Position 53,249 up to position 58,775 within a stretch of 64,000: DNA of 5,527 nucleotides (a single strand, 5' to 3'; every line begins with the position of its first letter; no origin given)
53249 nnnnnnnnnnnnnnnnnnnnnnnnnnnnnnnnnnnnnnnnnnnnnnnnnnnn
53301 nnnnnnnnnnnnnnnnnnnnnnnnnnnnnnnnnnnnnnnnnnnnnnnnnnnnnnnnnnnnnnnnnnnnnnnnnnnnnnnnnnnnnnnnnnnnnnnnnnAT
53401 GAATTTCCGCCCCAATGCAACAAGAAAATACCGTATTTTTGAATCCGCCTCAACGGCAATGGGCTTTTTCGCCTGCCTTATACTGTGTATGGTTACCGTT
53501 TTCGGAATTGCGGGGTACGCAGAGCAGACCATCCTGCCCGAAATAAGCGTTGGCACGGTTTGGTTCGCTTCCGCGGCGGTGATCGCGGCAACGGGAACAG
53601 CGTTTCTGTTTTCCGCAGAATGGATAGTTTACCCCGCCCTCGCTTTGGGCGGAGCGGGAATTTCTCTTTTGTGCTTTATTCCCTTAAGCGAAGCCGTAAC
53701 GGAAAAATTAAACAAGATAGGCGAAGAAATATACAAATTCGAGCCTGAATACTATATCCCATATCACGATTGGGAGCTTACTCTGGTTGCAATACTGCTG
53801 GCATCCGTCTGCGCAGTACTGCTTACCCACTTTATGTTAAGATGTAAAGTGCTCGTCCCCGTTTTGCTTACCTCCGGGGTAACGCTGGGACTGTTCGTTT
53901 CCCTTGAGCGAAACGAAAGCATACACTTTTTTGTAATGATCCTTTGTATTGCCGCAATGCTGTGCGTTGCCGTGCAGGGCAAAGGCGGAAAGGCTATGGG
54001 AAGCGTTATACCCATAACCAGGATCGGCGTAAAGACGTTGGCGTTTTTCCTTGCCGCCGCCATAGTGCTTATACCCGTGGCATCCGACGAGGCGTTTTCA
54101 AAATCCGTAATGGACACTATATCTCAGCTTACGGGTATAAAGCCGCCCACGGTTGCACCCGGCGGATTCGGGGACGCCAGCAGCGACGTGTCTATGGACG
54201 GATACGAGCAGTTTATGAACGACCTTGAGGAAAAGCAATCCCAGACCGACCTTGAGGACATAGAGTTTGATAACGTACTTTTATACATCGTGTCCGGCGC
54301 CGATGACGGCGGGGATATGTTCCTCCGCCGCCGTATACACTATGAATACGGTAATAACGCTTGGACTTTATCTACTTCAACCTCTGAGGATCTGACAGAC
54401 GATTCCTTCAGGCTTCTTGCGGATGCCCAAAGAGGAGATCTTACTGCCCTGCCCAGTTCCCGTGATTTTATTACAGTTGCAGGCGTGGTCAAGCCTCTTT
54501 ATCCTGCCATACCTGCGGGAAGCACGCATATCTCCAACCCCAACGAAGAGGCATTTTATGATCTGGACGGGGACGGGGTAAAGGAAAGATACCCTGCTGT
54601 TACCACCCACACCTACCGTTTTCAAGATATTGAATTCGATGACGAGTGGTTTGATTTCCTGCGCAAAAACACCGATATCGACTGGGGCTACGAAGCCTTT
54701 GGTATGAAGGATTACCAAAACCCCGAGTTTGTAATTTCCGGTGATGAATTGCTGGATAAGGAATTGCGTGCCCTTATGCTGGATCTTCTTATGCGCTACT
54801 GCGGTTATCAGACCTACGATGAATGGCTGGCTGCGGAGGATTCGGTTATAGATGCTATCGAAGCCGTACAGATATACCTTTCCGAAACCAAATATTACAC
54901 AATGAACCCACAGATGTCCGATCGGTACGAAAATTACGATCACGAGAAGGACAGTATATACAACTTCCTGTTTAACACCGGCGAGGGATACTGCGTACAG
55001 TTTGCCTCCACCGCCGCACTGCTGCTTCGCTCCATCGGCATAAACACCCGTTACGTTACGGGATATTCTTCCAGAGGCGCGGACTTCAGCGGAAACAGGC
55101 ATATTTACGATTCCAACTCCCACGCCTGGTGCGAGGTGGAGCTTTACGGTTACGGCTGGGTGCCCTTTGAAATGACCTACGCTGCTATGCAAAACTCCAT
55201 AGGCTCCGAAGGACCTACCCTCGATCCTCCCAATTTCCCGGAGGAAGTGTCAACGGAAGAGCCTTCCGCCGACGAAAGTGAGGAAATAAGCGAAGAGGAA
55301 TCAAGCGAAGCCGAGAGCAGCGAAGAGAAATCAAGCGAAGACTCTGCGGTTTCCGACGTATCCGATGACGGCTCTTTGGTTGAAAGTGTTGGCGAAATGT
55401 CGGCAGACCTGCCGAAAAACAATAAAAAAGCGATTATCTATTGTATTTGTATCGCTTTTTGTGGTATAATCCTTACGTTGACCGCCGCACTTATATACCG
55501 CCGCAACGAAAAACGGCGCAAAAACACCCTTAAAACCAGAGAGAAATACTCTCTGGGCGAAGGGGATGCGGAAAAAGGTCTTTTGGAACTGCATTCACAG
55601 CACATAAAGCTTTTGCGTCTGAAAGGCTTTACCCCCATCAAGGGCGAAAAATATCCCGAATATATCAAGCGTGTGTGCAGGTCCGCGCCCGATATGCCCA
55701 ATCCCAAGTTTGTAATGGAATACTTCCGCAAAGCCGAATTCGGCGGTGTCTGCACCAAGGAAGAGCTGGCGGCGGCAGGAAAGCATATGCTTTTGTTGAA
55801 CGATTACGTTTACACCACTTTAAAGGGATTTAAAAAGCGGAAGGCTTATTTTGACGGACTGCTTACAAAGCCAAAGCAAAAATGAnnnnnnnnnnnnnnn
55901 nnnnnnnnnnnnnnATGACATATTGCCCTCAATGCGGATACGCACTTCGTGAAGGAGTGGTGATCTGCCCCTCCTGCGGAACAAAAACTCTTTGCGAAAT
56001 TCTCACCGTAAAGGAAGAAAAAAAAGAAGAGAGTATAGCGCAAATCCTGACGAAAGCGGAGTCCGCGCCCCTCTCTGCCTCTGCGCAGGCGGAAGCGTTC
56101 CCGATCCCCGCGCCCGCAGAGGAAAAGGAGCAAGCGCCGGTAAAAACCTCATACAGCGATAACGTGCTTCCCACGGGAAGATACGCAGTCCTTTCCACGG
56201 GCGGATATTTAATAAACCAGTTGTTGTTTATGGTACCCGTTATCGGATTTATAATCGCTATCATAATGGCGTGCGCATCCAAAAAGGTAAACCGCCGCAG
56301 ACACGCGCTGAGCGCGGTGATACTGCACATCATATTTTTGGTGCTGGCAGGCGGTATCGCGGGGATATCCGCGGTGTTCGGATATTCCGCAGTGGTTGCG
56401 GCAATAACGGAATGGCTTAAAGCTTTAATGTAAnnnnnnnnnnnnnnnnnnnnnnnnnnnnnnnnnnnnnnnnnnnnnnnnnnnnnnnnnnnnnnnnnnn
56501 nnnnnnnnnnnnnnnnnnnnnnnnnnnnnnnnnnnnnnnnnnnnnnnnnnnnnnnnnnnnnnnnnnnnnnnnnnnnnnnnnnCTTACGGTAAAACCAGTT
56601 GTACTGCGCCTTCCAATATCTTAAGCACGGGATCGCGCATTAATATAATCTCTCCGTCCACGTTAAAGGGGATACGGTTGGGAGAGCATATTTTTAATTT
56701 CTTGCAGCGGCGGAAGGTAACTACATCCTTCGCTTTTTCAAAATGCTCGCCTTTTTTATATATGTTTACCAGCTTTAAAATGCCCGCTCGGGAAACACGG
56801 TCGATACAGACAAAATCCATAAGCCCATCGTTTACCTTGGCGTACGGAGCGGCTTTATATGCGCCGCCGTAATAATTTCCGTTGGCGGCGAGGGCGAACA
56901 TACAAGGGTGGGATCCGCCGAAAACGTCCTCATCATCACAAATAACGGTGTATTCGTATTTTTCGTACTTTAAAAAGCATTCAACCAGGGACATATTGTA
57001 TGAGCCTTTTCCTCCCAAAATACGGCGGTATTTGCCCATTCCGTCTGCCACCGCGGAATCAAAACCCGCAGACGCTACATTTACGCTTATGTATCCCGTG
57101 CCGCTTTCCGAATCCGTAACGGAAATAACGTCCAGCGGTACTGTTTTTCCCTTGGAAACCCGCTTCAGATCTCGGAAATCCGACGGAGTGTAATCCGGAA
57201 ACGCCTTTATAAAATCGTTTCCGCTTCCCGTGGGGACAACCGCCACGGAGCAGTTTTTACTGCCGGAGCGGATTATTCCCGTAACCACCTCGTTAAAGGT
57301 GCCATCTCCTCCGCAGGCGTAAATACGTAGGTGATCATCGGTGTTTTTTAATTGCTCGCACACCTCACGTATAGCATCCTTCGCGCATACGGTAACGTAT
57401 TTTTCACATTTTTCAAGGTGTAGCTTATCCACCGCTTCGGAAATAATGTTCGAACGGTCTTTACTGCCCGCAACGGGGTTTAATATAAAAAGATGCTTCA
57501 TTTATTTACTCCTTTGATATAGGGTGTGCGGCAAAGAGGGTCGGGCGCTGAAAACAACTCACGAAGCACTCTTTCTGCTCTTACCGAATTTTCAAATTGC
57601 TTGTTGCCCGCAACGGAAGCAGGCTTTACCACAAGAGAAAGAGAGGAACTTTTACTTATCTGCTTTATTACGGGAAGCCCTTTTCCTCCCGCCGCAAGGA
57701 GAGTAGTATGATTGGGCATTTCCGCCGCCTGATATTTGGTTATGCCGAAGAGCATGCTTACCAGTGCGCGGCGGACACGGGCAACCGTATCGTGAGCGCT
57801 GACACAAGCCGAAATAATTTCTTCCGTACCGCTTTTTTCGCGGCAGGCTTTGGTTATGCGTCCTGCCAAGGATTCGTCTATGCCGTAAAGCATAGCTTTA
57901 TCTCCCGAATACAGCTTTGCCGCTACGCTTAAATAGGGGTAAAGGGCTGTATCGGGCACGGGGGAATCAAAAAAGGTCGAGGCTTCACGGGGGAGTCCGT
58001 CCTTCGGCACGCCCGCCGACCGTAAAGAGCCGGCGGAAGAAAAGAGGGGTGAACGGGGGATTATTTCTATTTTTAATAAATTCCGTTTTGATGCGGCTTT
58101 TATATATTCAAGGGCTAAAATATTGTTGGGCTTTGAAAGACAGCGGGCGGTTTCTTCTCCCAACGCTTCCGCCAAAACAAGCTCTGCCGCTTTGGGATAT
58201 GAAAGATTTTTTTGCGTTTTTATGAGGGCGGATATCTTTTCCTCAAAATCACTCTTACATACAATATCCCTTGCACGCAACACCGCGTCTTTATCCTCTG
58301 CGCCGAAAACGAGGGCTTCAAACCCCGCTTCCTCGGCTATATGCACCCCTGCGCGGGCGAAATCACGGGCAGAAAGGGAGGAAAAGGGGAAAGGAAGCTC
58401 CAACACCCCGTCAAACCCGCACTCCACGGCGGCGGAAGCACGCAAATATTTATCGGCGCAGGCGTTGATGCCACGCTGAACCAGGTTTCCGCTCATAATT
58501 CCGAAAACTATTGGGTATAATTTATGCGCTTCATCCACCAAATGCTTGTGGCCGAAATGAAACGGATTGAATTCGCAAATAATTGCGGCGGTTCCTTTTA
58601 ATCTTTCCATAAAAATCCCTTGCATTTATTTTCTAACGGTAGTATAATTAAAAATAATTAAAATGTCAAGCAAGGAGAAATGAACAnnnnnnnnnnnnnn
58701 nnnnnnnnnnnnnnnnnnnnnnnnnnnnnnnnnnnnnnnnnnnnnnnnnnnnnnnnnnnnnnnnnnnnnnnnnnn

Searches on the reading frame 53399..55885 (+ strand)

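Call 28: search_protein_families(library=pfam, proteins=[window:53399-55885:+], max_evalue=0.001)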
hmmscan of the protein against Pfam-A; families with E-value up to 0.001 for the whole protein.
window:53399-55885:+ (828 aa): 2 families
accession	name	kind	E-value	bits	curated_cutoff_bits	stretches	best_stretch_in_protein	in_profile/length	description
PF01841.26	Transglut_core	-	5.7e-18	65.6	23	1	480-591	11-107/108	Transglutaminase-like superfamily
PF11992.13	TgpA_N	-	3.6e-07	30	30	1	52-324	17-252/333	TgpA N-terminal domain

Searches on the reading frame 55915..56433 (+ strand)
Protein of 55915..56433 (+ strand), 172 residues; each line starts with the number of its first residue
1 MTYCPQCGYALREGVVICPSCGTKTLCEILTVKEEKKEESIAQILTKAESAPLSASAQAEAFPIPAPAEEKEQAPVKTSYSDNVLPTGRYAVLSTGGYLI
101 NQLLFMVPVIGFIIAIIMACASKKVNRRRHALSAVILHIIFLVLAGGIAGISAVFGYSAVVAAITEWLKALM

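Call 57: search_protein_families(library=pfam, proteins=[window:55915-56433:+], max_evalue=0.00001)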
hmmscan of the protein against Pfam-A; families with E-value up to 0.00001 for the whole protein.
window:55915-56433:+ (172 aa): 2 families
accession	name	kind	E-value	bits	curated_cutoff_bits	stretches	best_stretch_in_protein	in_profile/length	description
PF13248.11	Zn_ribbon_3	-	3.7e-07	29.8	27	1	1-24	2-25/26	zinc-ribbon domain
PF13240.11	Zn_Ribbon_1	-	1.1e-06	28.7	25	1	3-24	1-22/23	zinc-ribbon domain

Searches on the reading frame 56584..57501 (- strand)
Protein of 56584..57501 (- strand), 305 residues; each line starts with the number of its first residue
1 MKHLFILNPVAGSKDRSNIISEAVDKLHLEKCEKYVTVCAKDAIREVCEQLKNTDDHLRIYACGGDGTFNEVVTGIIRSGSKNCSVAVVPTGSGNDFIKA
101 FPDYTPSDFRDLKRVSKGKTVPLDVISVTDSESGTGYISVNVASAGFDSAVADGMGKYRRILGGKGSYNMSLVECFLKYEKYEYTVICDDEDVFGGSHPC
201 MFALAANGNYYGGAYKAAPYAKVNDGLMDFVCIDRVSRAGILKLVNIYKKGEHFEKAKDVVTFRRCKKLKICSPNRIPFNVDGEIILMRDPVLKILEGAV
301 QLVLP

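Call 57: search_protein_families(library=pfam, proteins=[window:56584-57501:-], max_evalue=0.00001)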
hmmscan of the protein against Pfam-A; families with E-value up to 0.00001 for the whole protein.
window:56584-57501:- (305 aa): 2 families
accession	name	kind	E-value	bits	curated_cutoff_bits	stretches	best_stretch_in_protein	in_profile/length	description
PF19279.4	YegS_C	-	8.7e-22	78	27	1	142-302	2-156/158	YegS C-terminal NAD kinase beta sandwich-like domain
PF00781.29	DAGK_cat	-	5.3e-21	75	23.6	1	3-128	2-125/125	Diacylglycerol kinase catalytic domain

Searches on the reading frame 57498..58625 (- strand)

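Call 57: search_protein_families(library=pfam, proteins=[window:57498-58625:-], max_evalue=0.00001)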
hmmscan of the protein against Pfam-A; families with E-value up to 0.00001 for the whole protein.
window:57498-58625:- (375 aa): 1 family
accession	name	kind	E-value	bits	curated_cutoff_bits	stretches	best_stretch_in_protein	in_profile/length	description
PF05636.17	HIGH_NTase1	-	1.1e-60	206.5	27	1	13-356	4-387/402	HIGH Nucleotidyl Transferase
